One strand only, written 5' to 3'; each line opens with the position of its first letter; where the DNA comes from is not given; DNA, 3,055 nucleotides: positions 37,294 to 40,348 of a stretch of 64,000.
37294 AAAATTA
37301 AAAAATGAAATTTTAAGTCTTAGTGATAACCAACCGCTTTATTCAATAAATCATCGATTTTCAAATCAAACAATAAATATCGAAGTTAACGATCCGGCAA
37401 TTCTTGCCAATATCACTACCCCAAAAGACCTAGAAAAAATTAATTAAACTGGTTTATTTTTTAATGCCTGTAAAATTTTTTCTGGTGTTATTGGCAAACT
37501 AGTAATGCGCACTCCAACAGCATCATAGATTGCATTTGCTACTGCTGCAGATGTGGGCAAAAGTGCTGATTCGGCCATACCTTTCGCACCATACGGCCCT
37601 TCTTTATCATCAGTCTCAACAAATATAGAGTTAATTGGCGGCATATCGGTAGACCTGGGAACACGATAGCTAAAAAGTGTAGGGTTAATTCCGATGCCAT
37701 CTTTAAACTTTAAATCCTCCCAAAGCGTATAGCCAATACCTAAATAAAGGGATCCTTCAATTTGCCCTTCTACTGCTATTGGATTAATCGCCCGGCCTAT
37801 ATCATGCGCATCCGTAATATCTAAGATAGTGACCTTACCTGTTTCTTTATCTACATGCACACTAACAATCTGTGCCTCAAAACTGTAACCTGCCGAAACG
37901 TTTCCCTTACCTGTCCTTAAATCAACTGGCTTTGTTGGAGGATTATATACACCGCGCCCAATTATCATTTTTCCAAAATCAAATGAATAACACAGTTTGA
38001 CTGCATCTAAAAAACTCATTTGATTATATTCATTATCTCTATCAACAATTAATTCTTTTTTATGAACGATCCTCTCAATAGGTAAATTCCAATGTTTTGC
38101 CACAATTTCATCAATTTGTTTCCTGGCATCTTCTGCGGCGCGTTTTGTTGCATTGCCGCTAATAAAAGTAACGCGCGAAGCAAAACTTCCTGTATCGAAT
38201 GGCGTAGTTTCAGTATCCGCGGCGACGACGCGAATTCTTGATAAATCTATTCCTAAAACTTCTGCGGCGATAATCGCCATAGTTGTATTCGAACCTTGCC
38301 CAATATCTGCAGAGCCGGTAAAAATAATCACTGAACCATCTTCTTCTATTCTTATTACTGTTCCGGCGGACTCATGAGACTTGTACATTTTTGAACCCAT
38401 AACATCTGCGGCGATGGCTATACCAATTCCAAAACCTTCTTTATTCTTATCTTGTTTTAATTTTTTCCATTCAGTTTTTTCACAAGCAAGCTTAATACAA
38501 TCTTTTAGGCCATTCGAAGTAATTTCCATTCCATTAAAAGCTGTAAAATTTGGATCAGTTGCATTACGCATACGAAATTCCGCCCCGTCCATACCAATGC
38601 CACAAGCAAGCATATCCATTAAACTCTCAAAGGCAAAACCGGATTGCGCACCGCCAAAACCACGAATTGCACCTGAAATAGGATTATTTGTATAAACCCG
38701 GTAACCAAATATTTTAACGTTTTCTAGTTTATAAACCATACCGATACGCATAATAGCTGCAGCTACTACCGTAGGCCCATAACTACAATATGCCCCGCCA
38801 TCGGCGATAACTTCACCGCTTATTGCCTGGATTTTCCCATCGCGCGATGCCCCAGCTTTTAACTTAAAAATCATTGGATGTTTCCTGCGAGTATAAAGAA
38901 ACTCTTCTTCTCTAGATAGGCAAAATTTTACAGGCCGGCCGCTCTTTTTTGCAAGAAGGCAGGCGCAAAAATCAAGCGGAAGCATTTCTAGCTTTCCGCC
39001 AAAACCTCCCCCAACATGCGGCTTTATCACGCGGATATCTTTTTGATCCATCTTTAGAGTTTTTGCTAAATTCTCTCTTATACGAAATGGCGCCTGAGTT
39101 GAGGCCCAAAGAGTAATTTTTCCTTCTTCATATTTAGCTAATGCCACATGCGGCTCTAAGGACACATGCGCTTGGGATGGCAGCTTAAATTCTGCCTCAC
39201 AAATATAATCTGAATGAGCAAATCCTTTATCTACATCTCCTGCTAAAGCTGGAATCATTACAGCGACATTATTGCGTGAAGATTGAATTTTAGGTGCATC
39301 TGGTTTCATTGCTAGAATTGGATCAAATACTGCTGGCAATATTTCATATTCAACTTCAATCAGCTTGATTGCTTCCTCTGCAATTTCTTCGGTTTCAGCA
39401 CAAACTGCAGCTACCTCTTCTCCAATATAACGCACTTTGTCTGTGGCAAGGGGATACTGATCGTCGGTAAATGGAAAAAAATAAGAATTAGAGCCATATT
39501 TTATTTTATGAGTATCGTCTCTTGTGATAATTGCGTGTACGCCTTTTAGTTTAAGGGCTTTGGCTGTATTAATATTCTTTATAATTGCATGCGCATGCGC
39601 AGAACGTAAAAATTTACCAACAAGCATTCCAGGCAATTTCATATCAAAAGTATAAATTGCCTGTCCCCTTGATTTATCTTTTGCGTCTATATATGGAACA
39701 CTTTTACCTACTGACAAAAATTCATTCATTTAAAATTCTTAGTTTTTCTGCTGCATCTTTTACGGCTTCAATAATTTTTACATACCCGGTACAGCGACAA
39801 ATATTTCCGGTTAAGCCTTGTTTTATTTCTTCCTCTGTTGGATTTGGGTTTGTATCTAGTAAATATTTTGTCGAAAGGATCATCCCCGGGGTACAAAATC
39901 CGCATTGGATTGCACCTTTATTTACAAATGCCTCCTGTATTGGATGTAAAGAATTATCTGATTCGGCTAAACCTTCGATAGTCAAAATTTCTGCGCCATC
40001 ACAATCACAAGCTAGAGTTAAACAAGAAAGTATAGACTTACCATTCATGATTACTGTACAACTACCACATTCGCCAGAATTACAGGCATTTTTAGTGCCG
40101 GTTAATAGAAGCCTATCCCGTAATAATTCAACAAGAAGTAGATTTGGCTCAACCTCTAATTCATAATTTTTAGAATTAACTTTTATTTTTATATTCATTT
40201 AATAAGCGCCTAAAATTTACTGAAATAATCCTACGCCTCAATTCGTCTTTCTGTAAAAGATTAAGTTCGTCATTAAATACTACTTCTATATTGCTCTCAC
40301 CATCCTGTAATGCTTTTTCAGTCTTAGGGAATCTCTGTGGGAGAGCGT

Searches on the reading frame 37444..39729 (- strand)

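Call 71: search_protein_families(library=pfam, proteins=[window:37444-39729:-], max_evalue=0.00001)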
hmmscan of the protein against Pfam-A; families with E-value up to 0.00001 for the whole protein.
window:37444-39729:- (761 aa): 3 families
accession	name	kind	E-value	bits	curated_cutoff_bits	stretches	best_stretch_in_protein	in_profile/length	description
PF02738.23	MoCoBD_1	-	1.1e-82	277.3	27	1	154-390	8-244/244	Molybdopterin cofactor-binding domain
PF20256.3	MoCoBD_2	-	3.2e-71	240.6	27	1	417-697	4-283/283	Molybdopterin cofactor-binding domain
PF01315.27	Ald_Xan_dh_C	-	3.5e-31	108.2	31.3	1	22-131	2-109/110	Aldehyde oxidase and xanthine dehydrogenase, a/b hammerhead domain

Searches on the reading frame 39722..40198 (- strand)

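Call 71: search_protein_families(library=pfam, proteins=[window:39722-40198:-], max_evalue=0.00001)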
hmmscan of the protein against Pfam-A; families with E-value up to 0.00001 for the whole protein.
window:39722-40198:- (158 aa): 3 families
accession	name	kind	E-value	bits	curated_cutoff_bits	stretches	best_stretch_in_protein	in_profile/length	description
PF01799.25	Fer2_2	-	3.7e-34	117.1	30.3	1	73-147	1-75/75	[2Fe-2S] binding domain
PF00111.32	Fer2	-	2.3e-07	31.1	21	1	5-56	1-52/77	2Fe-2S iron-sulfur cluster binding domain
PF13085.11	Fer2_3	-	3.8e-06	27.3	27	1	37-78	50-90/107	2Fe-2S iron-sulfur cluster binding domain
